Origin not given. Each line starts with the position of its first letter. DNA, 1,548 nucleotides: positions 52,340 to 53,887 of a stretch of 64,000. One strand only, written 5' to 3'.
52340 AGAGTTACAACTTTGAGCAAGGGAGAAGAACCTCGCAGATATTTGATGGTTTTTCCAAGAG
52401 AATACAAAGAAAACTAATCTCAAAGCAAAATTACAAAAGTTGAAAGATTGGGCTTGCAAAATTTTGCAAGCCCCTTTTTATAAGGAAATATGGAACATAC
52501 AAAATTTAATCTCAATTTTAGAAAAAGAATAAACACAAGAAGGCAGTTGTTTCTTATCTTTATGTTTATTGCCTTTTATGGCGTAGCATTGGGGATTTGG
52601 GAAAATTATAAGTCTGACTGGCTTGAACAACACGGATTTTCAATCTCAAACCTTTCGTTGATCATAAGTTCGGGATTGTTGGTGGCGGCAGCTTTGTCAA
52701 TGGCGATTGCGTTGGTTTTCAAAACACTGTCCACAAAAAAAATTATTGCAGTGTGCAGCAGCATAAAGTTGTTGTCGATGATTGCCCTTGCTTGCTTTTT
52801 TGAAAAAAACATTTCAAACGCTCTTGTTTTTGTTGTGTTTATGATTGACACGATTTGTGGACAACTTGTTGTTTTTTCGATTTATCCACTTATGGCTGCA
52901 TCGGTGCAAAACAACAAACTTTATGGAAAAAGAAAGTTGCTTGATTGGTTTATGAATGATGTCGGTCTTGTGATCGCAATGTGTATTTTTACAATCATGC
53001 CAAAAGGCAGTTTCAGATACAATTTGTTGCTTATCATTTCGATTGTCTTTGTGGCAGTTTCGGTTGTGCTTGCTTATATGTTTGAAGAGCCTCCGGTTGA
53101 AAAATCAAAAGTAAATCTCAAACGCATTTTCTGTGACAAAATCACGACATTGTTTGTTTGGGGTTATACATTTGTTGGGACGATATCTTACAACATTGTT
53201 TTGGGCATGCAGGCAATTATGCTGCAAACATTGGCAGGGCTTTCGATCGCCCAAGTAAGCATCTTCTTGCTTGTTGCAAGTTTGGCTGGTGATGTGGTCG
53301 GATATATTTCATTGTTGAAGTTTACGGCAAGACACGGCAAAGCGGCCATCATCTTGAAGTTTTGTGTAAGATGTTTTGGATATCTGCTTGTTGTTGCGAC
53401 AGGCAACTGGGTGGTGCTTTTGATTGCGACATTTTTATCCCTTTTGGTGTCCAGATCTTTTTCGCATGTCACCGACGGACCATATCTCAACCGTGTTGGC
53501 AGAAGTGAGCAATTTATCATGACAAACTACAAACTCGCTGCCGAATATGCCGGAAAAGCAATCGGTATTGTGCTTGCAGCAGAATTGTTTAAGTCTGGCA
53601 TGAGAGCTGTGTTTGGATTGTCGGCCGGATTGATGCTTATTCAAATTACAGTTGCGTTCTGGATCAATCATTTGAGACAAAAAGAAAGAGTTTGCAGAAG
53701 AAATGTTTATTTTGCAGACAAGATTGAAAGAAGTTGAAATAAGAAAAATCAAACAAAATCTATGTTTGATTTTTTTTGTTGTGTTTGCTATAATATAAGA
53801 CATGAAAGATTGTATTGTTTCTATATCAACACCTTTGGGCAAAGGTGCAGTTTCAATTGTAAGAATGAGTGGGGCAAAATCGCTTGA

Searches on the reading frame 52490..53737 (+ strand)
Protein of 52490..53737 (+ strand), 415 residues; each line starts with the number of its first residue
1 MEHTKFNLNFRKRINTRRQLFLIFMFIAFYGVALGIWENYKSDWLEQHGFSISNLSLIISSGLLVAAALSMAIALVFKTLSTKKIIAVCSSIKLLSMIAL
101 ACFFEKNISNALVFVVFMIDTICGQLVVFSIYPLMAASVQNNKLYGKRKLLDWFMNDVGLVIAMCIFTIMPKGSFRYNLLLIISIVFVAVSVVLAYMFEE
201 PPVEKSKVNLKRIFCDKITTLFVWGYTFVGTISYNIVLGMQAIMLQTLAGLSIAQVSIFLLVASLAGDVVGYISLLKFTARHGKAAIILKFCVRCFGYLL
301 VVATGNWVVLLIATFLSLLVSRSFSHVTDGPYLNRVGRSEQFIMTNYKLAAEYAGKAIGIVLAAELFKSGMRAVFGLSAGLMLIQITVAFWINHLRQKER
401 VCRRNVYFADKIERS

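Call 7: search_protein_families(library=pfam, proteins=[window:52490-53737:+])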
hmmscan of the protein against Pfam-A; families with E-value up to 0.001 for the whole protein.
window:52490-53737:+ (415 aa): 0 families

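Call 24: search_protein_families(library=ncbifam, proteins=[window:52490-53737:+], max_evalue=0.01)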
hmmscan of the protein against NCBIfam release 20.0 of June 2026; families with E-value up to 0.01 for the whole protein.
window:52490-53737:+ (415 aa): 0 families

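Call 25: search_protein_families(library=pfam, proteins=[window:52490-53737:+], max_evalue=1)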
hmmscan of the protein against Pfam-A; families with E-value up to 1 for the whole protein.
window:52490-53737:+ (415 aa): 1 family
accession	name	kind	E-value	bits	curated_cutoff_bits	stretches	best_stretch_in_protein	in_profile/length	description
PF16020.10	Deltameth_res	-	0.28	11.4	27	1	176-198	20-42/52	Deltamethrin resistance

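Call 86: search_protein_families(library=phrogs, proteins=[window:52490-53737:+], max_evalue=0.001)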
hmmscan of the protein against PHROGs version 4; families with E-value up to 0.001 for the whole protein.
window:52490-53737:+ (415 aa): 1 family
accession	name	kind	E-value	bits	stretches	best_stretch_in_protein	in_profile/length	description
phrog_2034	-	unknown function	9.9e-06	25.4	1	9-138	209-337/406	-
